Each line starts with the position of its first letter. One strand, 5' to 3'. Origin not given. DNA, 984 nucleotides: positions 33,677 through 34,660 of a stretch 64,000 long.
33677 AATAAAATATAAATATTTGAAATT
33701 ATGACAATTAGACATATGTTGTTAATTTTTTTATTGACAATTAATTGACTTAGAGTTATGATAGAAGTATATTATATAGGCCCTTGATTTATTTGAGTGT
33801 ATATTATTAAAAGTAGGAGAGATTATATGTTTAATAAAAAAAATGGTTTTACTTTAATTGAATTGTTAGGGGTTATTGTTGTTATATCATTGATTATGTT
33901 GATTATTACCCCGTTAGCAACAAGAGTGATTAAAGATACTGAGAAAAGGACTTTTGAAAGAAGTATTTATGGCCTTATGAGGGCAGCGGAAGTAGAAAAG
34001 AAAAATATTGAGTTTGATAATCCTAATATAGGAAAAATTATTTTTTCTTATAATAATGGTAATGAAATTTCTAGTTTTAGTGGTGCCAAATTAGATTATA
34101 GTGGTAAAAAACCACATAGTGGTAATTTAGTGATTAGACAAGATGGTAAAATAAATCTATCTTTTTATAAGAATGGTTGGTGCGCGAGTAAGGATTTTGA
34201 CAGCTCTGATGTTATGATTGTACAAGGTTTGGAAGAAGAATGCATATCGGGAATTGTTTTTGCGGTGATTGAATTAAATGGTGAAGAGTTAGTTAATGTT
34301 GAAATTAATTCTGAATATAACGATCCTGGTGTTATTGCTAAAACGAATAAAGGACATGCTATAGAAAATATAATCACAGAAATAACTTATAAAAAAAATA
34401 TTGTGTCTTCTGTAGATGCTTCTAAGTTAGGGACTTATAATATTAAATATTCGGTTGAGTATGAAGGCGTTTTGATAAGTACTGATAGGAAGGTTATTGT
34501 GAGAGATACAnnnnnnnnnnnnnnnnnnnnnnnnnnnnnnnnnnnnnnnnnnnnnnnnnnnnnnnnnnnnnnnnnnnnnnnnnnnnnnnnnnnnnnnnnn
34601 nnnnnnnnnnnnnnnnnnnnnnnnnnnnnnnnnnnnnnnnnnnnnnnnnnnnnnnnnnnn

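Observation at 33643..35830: Orphan giant prepilin-type protein with six tandem Ig-like domains, divergently arranged with the gerA operon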

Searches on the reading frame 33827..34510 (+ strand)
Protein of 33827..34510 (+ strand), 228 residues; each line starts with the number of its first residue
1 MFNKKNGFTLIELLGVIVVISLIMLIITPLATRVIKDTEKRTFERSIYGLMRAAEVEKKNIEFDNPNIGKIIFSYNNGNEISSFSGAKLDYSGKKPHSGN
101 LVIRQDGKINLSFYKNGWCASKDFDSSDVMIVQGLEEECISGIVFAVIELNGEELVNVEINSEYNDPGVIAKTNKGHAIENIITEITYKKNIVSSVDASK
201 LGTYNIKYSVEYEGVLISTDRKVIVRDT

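Call 25: find_related_loci(query=A1, collection=genome_contigs, flank=10000)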
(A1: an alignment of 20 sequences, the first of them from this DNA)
Query A1 (228 aa) in genome_contigs; peptide patterns used: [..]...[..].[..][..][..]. (x = any residue, [..] = any of these).
598 stretches matched a pattern (row limit reached: there are more); 203 encode a relative of the query (tblastn E <= 1e-3); the best 80 are kept; 80 distinct loci.
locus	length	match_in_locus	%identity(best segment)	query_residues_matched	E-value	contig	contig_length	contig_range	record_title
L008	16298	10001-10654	33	4-225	7e-31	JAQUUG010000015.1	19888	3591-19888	MAG: Bacilli bacterium isolate STD2_138 NODE_9950_length_19888_cov_3.277618_Sandtown_D2, whole genome shotgun sequence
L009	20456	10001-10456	35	1-158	3e-30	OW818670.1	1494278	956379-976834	metagenome genome assembly, chromosome: 1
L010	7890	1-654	35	3-225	9e-26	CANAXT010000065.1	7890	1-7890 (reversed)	MAG TPA_asm: uncultured Tenericutes bacterium isolate SRR16350204_bin.22_metawrap_v1.3_MAG genome assembly, contig: NODE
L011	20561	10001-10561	32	4-211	3e-20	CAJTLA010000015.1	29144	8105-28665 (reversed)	MAG TPA_asm: uncultured Bacilli bacterium isolate MGBC102946 genome assembly, contig: MGBC102946.15, whole genome shotgu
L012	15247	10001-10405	39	5-139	4e-19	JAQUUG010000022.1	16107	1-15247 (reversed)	MAG: Bacilli bacterium isolate STD2_138 NODE_13499_length_16107_cov_3.991489_Sandtown_D2, whole genome shotgun sequence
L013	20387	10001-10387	37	5-142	1e-18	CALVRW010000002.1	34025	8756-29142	MAG: uncultured Bacilli bacterium isolate E17__bin332 genome assembly, contig: E17__k127_2057440, whole genome shotgun s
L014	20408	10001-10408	37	4-143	8e-19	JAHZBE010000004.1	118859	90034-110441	MAG: bacterium isolate HRGM_Genome_2006 HRGM_Genome_2006_4, whole genome shotgun sequence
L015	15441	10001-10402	33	4-139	2e-18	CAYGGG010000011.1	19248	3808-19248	MAG TPA_asm: uncultured Muribaculaceae bacterium isolate ERP113451_co2_311 genome assembly, contig: NODE_1822_length_192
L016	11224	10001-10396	34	1-139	2e-18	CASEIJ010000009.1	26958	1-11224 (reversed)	uncultured Mycoplasmatota bacterium isolate SI.T10.metabat-bins.87 genome assembly, contig: SI.T10.metabat-bins.87.fa_k1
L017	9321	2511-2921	36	4-140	1e-16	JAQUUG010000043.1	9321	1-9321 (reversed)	MAG: Bacilli bacterium isolate STD2_138 NODE_29657_length_9321_cov_3.927126_Sandtown_D2, whole genome shotgun sequence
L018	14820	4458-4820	36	4-139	3e-16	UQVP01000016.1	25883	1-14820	uncultured Tenericutes bacterium isolate UMGS688 genome assembly, contig: NODE_467_length_25883_cov_18.035969, whole gen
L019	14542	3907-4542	30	7-228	6e-16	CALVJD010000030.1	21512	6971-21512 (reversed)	MAG: uncultured Bacilli bacterium isolate E05__bin274 genome assembly, contig: E05__k127_3865662, whole genome shotgun s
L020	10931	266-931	32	4-225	6e-15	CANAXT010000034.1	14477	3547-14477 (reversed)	MAG TPA_asm: uncultured Tenericutes bacterium isolate SRR16350204_bin.22_metawrap_v1.3_MAG genome assembly, contig: NODE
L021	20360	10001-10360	33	1-126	2e-14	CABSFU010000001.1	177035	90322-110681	MAG TPA_asm: uncultured Bacillales bacterium isolate MGYG-HGUT-02248 genome assembly, contig: GUT_GENOME139761_1, whole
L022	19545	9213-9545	35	1-112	2e-14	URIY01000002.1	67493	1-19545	uncultured Tenericutes bacterium isolate UMGS1045 genome assembly, contig: NODE_259_length_67493_cov_13.985453, whole ge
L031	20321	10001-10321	39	7-103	1e-12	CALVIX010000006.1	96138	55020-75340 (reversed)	MAG: uncultured Bacilli bacterium isolate BRZ_FQ__bin7 genome assembly, contig: BRZ_FQ__NODE_269_length_96138_cov_9.4309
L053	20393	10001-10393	36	3-139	2e-10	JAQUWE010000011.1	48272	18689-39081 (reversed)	MAG: Bacilli bacterium isolate STD2_183 NODE_2461_length_48272_cov_5.334178_Sandtown_D2, whole genome shotgun sequence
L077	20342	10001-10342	33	5-117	9e-8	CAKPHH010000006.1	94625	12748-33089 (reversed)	MAG: uncultured Bacilli bacterium isolate REFINED_METABAT215_TOP10_CONTIGS_1500_ASSEMBLY_K77_MERGED__Hadza_MoBio_hadza-I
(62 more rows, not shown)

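Call 41: search_solved_structures(query=A1, max_evalue=1)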
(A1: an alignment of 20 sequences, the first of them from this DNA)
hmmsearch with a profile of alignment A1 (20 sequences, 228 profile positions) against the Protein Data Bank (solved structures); distinct sequences matched with E-value up to 1: 47.
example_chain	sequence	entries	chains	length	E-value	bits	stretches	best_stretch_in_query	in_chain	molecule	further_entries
7js4_A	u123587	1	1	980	5.6e-14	55.7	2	144-219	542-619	F5/8 type C domain protein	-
4mb3_A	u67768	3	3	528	1.7e-13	54.1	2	155-209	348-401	Chitinase 60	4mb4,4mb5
4hmc_A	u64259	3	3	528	1.7e-13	54.1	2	155-209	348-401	Chitinase 60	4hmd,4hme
9b4h_X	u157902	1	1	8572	7.4e-12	48.7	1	128-209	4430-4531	C-type lectin domain-containing protein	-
5fq3_A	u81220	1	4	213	1.4e-11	47.8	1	123-212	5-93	BT_2262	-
5fq7_G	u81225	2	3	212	1.8e-11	47.5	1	125-212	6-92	BT_2262 | BT_2262 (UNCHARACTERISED LIPOPROTEIN)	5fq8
8pfb_G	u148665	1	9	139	2e-11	47.3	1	7-87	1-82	Type IV pilin PilE1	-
2kpn_A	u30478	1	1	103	2.4e-10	43.8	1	146-207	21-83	Bacillolysin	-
7tgg_A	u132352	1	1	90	1.2e-09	41.5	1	3-63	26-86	Geopilin domain 1 protein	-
9egp_A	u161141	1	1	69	3.8e-09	39.9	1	2-55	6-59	Geopilin domain 1 protein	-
2m7g_A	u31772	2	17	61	1.1e-07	35.1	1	7-63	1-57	Geopilin domain 1 protein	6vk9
9fbo_A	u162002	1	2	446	2.4e-07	34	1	155-207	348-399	Chitinase 60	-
8qqj_J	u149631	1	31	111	5.2e-07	32.9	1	7-62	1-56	Type IV narrow pilus major component PilA5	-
6xxe_A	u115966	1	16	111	5.4e-07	32.8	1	7-62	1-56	Uncharacterized protein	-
1oqw_A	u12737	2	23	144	2.2e-06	30.8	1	7-76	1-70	Fimbrial protein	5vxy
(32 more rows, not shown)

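Call 79: search_protein_families(library=pfam, proteins=[L077:9980-12034:+, L077:1276-3312:+, L031:9986-11629:+, L019:3829-5940:+, L053:9983-11023:+, L015:9980-14236:+, L031:12907-13956:+, L031:12578-12931:+], max_evalue=0.0001)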
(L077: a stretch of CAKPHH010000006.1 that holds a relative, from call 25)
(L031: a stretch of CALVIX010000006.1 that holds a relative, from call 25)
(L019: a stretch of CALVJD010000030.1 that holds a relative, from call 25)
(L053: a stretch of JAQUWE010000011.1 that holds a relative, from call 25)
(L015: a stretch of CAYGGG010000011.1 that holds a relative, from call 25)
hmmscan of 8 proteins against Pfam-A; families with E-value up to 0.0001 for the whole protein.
L077:9980-12034:+ (685 aa): 2 families
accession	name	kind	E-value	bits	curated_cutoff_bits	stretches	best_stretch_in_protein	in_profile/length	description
PF13306.12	LRR_5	-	1.3e-51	174.2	27.7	3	225-331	2-107/127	BspA type Leucine rich repeat region (6 copies)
PF07963.17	N_methyl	-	1.9e-08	33.9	21.2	1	7-31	3-27/27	Prokaryotic N-terminal methylation motif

L077:1276-3312:+ (679 aa): 2 families
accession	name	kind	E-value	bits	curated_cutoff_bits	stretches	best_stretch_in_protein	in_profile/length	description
PF13306.12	LRR_5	-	2e-56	189.7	27.7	3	221-328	2-108/127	BspA type Leucine rich repeat region (6 copies)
PF07963.17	N_methyl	-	1.7e-08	34.1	21.2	1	1-27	1-27/27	Prokaryotic N-terminal methylation motif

L031:9986-11629:+ (548 aa): 1 family
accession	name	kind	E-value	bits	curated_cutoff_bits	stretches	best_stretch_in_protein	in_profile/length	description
PF07963.17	N_methyl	-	1.6e-07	31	21.2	1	1-26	1-26/27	Prokaryotic N-terminal methylation motif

L019:3829-5940:+ (704 aa): 1 family
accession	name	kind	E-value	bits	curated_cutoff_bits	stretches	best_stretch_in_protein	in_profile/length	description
PF16403.11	Bact_surface_Ig-like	-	1.6e-17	63.8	27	2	158-235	3-71/71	Bacterial surface protein, Ig-like domain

L053:9983-11023:+ (347 aa): 1 family
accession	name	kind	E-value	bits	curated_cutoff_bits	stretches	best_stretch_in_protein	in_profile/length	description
PF07963.17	N_methyl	-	7.8e-09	35.2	21.2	1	7-31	2-26/27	Prokaryotic N-terminal methylation motif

L015:9980-14236:+ (1419 aa): 4 families
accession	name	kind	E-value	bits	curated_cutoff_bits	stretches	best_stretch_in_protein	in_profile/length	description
PF18998.6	Flg_new_2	-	3.1e-47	158.9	23.6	4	1063-1132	1-72/73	Divergent InlB B-repeat domain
PF09603.15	Fib_succ_major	-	2.8e-26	93.4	33.9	1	1224-1416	1-186/187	Fibrobacter succinogenes major domain (Fib_succ_major)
PF09479.16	Flg_new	-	2.9e-23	82.2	27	1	1134-1187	1-53/65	Listeria-Bacteroides repeat domain (List_Bact_rpt)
PF07963.17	N_methyl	-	1.1e-07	31.5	21.2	1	8-32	3-27/27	Prokaryotic N-terminal methylation motif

L031:12907-13956:+ (350 aa): 1 family
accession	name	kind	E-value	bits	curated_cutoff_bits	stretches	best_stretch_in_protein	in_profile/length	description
PF00078.32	RVT_1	-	3.8e-16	59.8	29.6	1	77-275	9-203/205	Reverse transcriptase (RNA-dependent DNA polymerase)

L031:12578-12931:+ (118 aa): 2 families
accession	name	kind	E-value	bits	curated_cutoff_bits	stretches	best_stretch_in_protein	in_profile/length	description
PF22296.2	bAvd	-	2.3e-19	70.3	40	1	9-115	3-107/107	bAvd-like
PF05635.17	23S_rRNA_IVP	-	5.4e-06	27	33.8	1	5-109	1-105/106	23S rRNA-intervening sequence protein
